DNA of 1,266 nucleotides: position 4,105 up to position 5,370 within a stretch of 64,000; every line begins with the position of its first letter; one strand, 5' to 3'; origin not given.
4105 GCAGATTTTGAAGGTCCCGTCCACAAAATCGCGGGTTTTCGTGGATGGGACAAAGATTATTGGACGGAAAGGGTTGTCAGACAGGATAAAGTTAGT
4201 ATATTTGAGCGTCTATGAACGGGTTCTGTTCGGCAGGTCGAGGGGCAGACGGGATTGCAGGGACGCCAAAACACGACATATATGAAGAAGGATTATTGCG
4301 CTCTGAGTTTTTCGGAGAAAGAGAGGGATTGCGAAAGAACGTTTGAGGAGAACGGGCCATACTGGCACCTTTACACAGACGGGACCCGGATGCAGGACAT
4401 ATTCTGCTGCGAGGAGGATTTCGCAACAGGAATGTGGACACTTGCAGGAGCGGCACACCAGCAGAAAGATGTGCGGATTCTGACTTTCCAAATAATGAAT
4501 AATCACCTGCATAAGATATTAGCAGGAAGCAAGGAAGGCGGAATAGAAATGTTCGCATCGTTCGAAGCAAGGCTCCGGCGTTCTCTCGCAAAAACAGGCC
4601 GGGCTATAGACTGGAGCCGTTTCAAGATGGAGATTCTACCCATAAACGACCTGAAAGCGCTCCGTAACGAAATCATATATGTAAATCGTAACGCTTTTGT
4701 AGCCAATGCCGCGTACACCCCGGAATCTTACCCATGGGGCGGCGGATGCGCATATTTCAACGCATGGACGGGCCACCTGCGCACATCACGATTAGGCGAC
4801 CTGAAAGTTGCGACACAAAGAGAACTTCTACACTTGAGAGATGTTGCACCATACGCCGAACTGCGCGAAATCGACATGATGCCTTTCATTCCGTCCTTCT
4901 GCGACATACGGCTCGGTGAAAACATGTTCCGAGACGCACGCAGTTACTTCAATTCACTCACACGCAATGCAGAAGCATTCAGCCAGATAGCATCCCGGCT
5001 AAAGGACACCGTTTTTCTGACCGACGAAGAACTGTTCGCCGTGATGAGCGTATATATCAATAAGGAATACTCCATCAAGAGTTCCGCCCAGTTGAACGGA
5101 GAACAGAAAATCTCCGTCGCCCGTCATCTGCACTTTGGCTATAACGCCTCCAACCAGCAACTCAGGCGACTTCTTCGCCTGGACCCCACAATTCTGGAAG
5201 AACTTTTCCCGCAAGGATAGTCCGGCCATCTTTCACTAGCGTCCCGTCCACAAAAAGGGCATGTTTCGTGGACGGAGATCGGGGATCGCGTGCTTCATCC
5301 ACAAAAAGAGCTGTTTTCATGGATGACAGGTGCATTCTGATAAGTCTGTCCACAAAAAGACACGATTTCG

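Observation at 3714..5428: RAYT-like HUH/tyrosine transposase gene embedded between two regular arrays of hairpin repeats (REPtron-like locus in a Bacteroidales genome)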

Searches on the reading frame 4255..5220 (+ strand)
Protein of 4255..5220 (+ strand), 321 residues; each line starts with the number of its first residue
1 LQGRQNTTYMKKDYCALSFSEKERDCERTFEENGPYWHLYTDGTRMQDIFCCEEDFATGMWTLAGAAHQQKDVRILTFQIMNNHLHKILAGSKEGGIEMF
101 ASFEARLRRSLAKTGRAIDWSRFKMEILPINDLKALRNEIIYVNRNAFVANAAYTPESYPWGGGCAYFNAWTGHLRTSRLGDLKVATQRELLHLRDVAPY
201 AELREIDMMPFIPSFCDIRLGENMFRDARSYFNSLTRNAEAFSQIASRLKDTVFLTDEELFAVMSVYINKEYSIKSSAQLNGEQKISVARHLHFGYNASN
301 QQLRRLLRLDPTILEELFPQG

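Call 4: search_protein_families(library=pfam, proteins=[window:4282-5220:+], max_evalue=1)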
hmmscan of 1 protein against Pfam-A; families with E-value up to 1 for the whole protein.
window:4282-5220:+ (312 aa): 0 families
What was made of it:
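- On Y1 HUH endonuclease superfamily (IS200-like transposase fold): The window protein has no Pfam hit even at E <= 1 (call 4).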

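Call 5: search_protein_families(library=ncbifam, proteins=[window:4282-5220:+], max_evalue=1)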
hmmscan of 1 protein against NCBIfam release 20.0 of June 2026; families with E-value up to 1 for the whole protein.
window:4282-5220:+ (312 aa): 2 families
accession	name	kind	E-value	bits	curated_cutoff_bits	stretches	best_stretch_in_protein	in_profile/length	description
NF047646.1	REP_Tyr_transpos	equivalog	0.0035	17.2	80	1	38-152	22-145/146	REP-associated tyrosine transposase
TIGR01924.1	rsbW_low_gc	equivalog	0.2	11.1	155.05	1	55-124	33-104/159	anti-sigma B factor RsbW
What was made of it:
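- On RAYT / TnpA-REP (REPtron): 17.2 bits against a cut-off of 80, E 0.0035, over residues 38-152 (call 5).
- The window protein has no significant hit to PF01797, and the NCBIfam RAYT model scores far below its cut-off (calls 4, 5).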

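Call 11: find_homologous_proteins(query=window:4282-5220:+)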
Query window:4282-5220:+ (312 aa): 715 proteins with E <= 0.001 among 1939 candidates; the best 120 are listed.
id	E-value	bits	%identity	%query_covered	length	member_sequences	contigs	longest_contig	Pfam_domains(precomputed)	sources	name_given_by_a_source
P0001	6.7e-208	707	98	100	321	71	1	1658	-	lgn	-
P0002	5.3e-193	658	91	100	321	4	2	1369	-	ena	-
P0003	2.2e-189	646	89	100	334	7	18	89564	-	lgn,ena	-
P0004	3.6e-188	642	88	100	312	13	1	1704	-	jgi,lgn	jgi:REP element-mobilizing transposase RayT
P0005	1.4e-187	640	88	100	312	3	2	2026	-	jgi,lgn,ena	-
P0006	1.8e-186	636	88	100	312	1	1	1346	-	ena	-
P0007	8.2e-186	634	88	100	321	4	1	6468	-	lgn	-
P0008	9.6e-163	559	95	84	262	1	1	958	-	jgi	jgi:hypothetical protein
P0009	1.8e-161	554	88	88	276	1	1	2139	-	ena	-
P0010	9.4e-152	522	73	99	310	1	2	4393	-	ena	-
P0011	6.3e-151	520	71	99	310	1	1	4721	-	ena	-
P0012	1.6e-149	515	71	99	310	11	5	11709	-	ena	-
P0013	2.0e-149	515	71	99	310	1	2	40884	-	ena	-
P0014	2.1e-149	515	71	99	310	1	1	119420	-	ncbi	-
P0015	1.1e-148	512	71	99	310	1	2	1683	-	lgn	-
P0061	5.8e-144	497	69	99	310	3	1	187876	-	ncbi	-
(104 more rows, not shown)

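Call 12: search_solved_structures(query=window:4282-5220:+, max_evalue=10, show_alignments=3)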
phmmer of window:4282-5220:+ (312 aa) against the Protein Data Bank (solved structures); distinct sequences matched with E-value up to 10: 1.
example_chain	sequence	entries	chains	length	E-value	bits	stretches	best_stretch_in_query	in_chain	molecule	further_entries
7moq_X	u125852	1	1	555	0.075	15.4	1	123-266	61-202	Docking complex 1 protein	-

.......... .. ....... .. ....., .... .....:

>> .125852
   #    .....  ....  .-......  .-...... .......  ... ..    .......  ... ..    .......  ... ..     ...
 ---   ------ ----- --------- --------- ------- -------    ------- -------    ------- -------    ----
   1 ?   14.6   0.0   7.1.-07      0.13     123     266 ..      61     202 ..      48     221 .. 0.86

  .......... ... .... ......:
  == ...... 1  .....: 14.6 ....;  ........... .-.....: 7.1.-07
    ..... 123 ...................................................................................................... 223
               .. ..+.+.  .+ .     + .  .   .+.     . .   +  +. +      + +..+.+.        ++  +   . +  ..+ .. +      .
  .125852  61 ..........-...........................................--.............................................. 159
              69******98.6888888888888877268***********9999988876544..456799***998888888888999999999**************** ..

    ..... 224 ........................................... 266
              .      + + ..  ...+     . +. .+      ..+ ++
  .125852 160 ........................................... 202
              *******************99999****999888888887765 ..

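Call 16: find_related_loci(query=window:4282-5220:+, collection=genome_contigs, flank=6000)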
Query window:4282-5220:+ (312 aa) in genome_contigs; peptide patterns used: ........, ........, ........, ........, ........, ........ (x = any residue, [..] = any of these).
32 stretches matched a pattern; 2 encode a relative of the query (tblastn E <= 1e-3); 2 distinct loci.
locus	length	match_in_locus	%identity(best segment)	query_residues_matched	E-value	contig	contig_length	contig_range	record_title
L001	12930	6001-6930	70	1-310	5e-154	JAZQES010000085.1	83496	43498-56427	MAG: Candidatus Cryptobacteroides sp. isolate T1900044633_TS20190099.MAGScoT_cleanbin_000068 SGB_1101_k141_613471, whole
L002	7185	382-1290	38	9-311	9e-61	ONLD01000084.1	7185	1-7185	uncultured Bacteroidales bacterium isolate RUG392 genome assembly, contig: scaffold_6946, whole genome shotgun sequence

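Call 24: find_encoding_contigs(protein=P0061, flank=6000, max_places=3)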
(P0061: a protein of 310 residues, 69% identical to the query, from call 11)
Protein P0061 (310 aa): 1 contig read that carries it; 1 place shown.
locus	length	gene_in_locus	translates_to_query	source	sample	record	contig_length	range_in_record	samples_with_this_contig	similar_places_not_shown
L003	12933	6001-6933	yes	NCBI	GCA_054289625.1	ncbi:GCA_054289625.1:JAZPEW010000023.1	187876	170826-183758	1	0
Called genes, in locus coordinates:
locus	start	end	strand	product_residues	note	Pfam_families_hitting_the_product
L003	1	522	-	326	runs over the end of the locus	-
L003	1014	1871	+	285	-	PF13310:Virulence_RhuM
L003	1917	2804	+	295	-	PF13310:Virulence_RhuM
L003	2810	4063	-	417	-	PF05221:AdoHcyase, PF02826:2-Hacid_dh_C, PF00670:AdoHcyase_NAD, PF07991:KARI_N (faint)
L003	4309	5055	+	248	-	PF00106:adh_short, PF08659:KR, PF13561:adh_short_C2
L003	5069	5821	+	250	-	PF18912:DZR_2 (weak), PF00156:Pribosyltran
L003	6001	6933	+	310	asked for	-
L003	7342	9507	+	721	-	-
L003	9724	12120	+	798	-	-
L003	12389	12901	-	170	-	-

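Call 29: find_encoding_contigs(protein=P0003, flank=8000, max_places=4)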
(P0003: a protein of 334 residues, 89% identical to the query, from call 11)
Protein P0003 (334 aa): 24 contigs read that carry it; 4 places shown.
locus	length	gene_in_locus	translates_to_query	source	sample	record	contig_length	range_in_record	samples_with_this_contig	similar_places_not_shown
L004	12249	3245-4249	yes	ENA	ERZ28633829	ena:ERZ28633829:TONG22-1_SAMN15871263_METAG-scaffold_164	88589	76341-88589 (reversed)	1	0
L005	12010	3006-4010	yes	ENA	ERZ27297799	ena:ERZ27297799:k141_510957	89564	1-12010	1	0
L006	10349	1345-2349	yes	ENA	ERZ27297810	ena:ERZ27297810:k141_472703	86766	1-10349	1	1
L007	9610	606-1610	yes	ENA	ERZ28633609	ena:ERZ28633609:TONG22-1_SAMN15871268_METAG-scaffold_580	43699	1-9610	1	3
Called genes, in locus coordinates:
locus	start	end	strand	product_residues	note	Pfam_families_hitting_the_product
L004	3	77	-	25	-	?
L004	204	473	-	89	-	PF00253:Ribosomal_S14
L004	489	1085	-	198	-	PF00281:Ribosomal_L5, PF00673:Ribosomal_L5_C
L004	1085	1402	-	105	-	PF00467:KOW, PF17136:ribosomal_L24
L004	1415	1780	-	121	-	PF00238:Ribosomal_L14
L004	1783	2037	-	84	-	PF00366:Ribosomal_S17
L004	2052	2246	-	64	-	PF00831:Ribosomal_L29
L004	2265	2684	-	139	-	PF00252:Ribosomal_L16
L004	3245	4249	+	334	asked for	-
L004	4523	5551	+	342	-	PF00892:EamA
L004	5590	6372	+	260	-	PF00326:Peptidase_S9 (faint), PF02230:Abhydrolase_2, PF12146:Hydrolase_4 (faint), PF01738:DLH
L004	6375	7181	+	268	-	PF00398:RrnaAD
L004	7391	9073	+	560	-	-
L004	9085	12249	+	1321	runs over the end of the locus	PF07494:Reg_prop (faint), PF08450:SGL (faint), PF00512:HisKA, PF02518:HATPase_c, PF00072:Response_reg, PF00165:HTH_AraC (faint), PF12833:HTH_18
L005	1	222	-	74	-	?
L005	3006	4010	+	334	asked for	-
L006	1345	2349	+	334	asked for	-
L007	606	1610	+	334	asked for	-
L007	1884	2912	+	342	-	PF00892:EamA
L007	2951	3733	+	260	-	PF00326:Peptidase_S9 (faint), PF02230:Abhydrolase_2, PF12146:Hydrolase_4 (faint), PF01738:DLH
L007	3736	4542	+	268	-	PF00398:RrnaAD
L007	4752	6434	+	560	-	-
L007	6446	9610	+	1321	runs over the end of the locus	PF07494:Reg_prop (faint), PF08450:SGL (faint), PF00512:HisKA, PF02518:HATPase_c, PF00072:Response_reg, PF00165:HTH_AraC (faint), PF12833:HTH_18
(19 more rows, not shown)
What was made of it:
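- On RAYT / TnpA-REP (REPtron): The four P0003 places shown (L004-L007, from four samples) have the same neighbours, and further places were collapsed as similar (call 29).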

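Call 30: find_encoding_contigs(protein=window:4255-5220:+, flank=8000, max_places=4)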
Protein window:4255-5220:+ (321 aa): no gene with exactly this product is on record in the collection.

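Call 40: search_protein_representatives(protein=window:4282-5220:+)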
Query: 312 residues. Proteins with E-value up to 0.001 (for the whole library): 843; up to 1e-10: 463; up to 1e-30: 154. The best 150 are listed.
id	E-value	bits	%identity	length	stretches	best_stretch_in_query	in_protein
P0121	1.3e-103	362.7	56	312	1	6-309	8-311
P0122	1.9e-87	309.6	73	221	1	116-305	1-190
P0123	1.5e-83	296.8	99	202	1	1-132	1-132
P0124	2.0e-83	296.4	65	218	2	1-138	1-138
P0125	1.1e-81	290.8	67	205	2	114-232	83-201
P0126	1.9e-76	273.5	42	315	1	7-310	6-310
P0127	3.1e-75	269.5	52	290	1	1-248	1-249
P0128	1.4e-69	251.0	40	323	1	10-311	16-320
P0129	2.3e-69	250.3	42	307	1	9-311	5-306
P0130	2.5e-68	246.8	41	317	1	9-310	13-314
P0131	1.1e-67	244.8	40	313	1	1-311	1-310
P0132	2.9e-67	243.3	38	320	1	10-310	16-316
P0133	2.6e-66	240.2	42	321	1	8-311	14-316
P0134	3.9e-66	239.6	38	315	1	1-311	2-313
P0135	4.3e-66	239.5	42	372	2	9-189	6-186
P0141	5.8e-61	222.7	41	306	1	11-311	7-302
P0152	2.1e-55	204.4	34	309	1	7-311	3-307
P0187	8.4e-49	182.7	34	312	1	9-311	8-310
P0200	9.9e-47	175.9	32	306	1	9-311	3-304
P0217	1.1e-43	165.9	32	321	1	8-309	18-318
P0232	6.0e-40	153.6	32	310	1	14-310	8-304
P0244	3.0e-37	144.8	31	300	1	14-309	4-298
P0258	1.1e-33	133.1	29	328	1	9-310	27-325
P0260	3.3e-33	131.5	29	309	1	7-310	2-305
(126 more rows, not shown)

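Call 42: search_solved_structures(query=A1, max_evalue=10, show_alignments=4)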
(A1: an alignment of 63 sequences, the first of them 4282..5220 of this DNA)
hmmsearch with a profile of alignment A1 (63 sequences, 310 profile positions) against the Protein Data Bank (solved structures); distinct sequences matched with E-value up to 10: 4.
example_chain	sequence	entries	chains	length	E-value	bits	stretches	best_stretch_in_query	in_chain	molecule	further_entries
2xm3_A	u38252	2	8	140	0.13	15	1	55-92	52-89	TRANSPOSASE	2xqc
2xma_A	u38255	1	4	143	0.13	14.9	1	55-92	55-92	TRANSPOSASE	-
2xo6_A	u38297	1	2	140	0.14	14.8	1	55-92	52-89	TRANSPOSASE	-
7rge_A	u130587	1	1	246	1.6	11.4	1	224-264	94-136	3'-phosphoadenylylsulfate reductase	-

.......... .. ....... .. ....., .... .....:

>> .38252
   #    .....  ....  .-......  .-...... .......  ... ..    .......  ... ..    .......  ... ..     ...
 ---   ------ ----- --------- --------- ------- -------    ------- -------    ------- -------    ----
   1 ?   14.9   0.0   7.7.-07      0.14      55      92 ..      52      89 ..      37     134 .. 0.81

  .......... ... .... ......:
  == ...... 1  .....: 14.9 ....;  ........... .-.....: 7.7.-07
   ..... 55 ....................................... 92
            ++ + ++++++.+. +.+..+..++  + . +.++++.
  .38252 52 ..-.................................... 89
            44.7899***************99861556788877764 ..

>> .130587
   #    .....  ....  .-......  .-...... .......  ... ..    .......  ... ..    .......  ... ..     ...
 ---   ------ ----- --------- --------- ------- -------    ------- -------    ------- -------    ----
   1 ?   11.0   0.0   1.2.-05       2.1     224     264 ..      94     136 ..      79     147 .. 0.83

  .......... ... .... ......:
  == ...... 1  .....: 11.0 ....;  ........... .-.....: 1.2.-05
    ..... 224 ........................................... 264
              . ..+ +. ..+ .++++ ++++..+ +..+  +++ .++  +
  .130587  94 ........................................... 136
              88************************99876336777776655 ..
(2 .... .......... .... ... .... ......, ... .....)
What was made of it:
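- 4282..4776 (+): N-terminal Y1 HUH domain (residues 1-165). The profile aligns the HUH strand to the ISDra2 HUH (call 42).
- On Y1 HUH endonuclease superfamily (IS200-like transposase fold): The profile aligns MsnHlHl to the ISDra2 MPDHVHL (call 42).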

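Call 44: search_protein_families(library=pfam, alignment_id=A1, max_evalue=0.1)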
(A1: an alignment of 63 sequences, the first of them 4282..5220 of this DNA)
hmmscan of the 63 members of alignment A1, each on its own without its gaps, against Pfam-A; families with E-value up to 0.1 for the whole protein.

A. member 1, window:4282-5220:+ (312 aa): 0 families

B. families by the number of members that match (of 63 scanned): 19 families
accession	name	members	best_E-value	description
PF01797.21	Y1_Tnp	24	3e-06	Transposase IS200 like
PF20203.3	DUF6565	1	0.0011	Domain of unknown function (DUF6565)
PF11929.14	DUF3447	1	0.029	Domain of unknown function (DUF3447)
PF03031.24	NIF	1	0.032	NLI interacting factor-like phosphatase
PF12994.12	DUF3878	1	0.032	Domain of unknown function, E. rectale Gene description (DUF3878)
PF22269.2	TagH_SH3-like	1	0.038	Teichoic acid transporter subunit TagH, SH3-like domain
PF09951.15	Imm33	1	0.039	Immunity protein Imm33 domain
PF04433.23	SWIRM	1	0.045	SWIRM domain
PF22652.1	DUF7006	1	0.054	Family of unknown function (DUF7006)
PF14164.11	YqzH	1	0.057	YqzH-like protein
PF17282.7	DUF5347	1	0.07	Family of unknown function (DUF5347)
PF24138.1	TPR_TNPO3_IPO13_2nd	1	0.072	Transportin-3/Importin-13 second TPR domain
PF03487.18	IL13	1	0.073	Interleukin-13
PF07428.16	Tri3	1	0.08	15-O-acetyltransferase Tri3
PF22931.4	SAM_TNK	1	0.081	SAM domain-like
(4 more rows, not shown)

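Call 49: predict_structure(alignment_id=A1)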
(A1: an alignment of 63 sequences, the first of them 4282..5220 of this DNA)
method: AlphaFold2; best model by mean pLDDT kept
length: 312 residues; sequences in the alignment: 63
mean_pLDDT: 95.3   pTM: 0.90
mean pLDDT of the five models: 95.3, 94.6, 94.5, 94.3, 93.7
residues with pLDDT >= 90: 288; 70-90: 18; 50-70: 3; < 50: 3
segments of 3 or more residues with pLDDT < 50: 1-3
pLDDT, mean of each block of 10 residues (from residue 1): 68 98 98 95 97 98 98 98 98 98 95 97 98 95 94 97 96 98 97 98 98 98 92 91 89 96 97 98 95 97 97 81
secondary structure, 60 per line:
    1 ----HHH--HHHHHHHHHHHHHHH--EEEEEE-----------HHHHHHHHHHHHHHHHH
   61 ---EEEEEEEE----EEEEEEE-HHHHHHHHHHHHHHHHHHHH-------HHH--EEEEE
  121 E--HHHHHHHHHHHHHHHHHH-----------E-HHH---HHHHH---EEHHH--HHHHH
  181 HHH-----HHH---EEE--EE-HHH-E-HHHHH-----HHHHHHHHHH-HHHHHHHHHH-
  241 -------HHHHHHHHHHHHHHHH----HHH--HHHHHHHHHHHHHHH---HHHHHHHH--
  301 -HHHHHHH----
elements in order: H10-24 E27-32 H44-60 E64-71 E76-82 H84-103 E116-121 H124-141 H161-165 H176-183 E195-197 H209-213 H219-228 H230-239 H248-263 H273-287 H291-298 H302-308
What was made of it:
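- On Y1 HUH endonuclease superfamily (IS200-like transposase fold): AF2 model pLDDT 95.3 (call 49).
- The AF2 model has pLDDT 95.3 and pTM 0.90 (call 49).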

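Call 52: fold_search(model_id=the predicted structure, library=pdb)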
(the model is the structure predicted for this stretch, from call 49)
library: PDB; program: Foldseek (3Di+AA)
matches with E <= 10: 1138; with E <= 0.001: 1
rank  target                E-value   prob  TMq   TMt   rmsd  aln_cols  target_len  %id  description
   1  4er8_A                7.7e-04  1.00  0.30  0.52   4.1       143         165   13  Structure of the REP associates tyrosine transposase bound to a REP hairpin (released 2012-08-15)
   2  2xm3_A                6.3e-03  1.00  0.25  0.55   3.7       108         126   16  Deinococcus radiodurans ISDra2 Transposase Left end DNA complex (released 2010-10-13)
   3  2xo6_D                6.6e-03  1.00  0.25  0.54   3.7       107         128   15  DEINOCOCCUS RADIODURANS ISDRA2 TRANSPOSASE Y132F MUTANT COMPLEXED WITH LEFT END RECOGNITION AND CLEAVAGE SITE (released 2010-10-13)
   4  2xqc_D                7.3e-03  1.00  0.26  0.54   3.5       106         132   14  DEINOCOCCUS RADIODURANS ISDRA2 TRANSPOSASE COMPLEXED WITH LEFT END RECOGNITION AND CLEAVAGE SITE AND ZN (released 2010-10-13)
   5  2xma_E                9.0e-03  1.00  0.25  0.50   3.7       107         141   15  DEINOCOCCUS RADIODURANS ISDRA2 TRANSPOSASE RIGHT END DNA COMPLEX (released 2010-10-13)
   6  2xma_B                1.1e-02  1.00  0.25  0.52   3.6       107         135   14  DEINOCOCCUS RADIODURANS ISDRA2 TRANSPOSASE RIGHT END DNA COMPLEX (released 2010-10-13)
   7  2xm3_C                1.1e-02  1.00  0.24  0.52   4.1       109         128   15  Deinococcus radiodurans ISDra2 Transposase Left end DNA complex (released 2010-10-13)
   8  2a6o_A                1.2e-02  1.00  0.27  0.52   7.2       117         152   14  Crystal Structure of the ISHp608 Transposase in Complex with Stem-loop DNA (released 2005-10-25)
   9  2xo6_A                1.3e-02  1.00  0.24  0.51   4.1       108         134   14  DEINOCOCCUS RADIODURANS ISDRA2 TRANSPOSASE Y132F MUTANT COMPLEXED WITH LEFT END RECOGNITION AND CLEAVAGE SITE (released 2010-10-13)
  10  2xm3_D                1.4e-02  1.00  0.24  0.52   3.9       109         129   16  Deinococcus radiodurans ISDra2 Transposase Left end DNA complex (released 2010-10-13)
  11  2xma_A                1.7e-02  1.00  0.25  0.50   3.7       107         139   15  DEINOCOCCUS RADIODURANS ISDRA2 TRANSPOSASE RIGHT END DNA COMPLEX (released 2010-10-13)
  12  2xm3_B                1.9e-02  1.00  0.25  0.53   3.9       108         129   14  Deinococcus radiodurans ISDra2 Transposase Left end DNA complex (released 2010-10-13)
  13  5wa4_F                2.0e-02  0.30  0.20  0.20  22.1       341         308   13  Pyridine synthase, TbtD, from thiomuracin biosynthesis bound to an N-terminal leader peptide fragment (released 2017-11-22)
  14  5wa4_D                2.0e-02  0.30  0.20  0.20  21.0       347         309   13  Pyridine synthase, TbtD, from thiomuracin biosynthesis bound to an N-terminal leader peptide fragment (released 2017-11-22)
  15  2a6m_A                2.9e-02  1.00  0.26  0.57   3.3       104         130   14  Crystal Structure of the ISHp608 Transposase (released 2005-10-25)
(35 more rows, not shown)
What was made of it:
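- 4282..4776 (+): Foldseek top hits are 4er8 (RAYT-REP complex) and the ISDra2 and IS608 TnpA structures (call 52).
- On Y1 HUH endonuclease superfamily (IS200-like transposase fold): The Foldseek top 12 are all Y1 enzymes: 4er8, 2xm3, 2xo6, 2xqc, 2xma and 2a6o, each with probability 1.0 (call 52).
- Its best PDB match is the E. coli RAYT-REP hairpin complex 4er8, followed by the ISDra2 and IS608 TnpA structures (call 52). The enzyme has the Y1 fold (call 52).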

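Call 63: search_protein_families(library=padloc, proteins=[window:4282-5220:+], max_evalue=1)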
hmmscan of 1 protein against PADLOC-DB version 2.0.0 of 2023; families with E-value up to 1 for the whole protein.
window:4282-5220:+ (312 aa): 0 families

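Call 64: search_protein_families(library=phrogs, proteins=[window:4282-5220:+], max_evalue=1)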
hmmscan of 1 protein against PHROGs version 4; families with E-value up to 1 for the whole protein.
window:4282-5220:+ (312 aa): 1 family
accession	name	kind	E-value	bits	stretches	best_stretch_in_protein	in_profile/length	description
phrog_16208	-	unknown function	0.18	13.1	1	98-114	28-44/59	-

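Call 66: find_encoding_contigs(protein=P0126, flank=3000, max_places=2)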
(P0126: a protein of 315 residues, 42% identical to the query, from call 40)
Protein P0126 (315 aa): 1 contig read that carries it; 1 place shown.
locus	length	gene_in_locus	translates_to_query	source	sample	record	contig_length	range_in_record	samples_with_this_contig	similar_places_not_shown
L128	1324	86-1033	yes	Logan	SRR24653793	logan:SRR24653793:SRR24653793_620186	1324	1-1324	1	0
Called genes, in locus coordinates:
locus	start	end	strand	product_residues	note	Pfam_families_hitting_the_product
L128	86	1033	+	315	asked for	-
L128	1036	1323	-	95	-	?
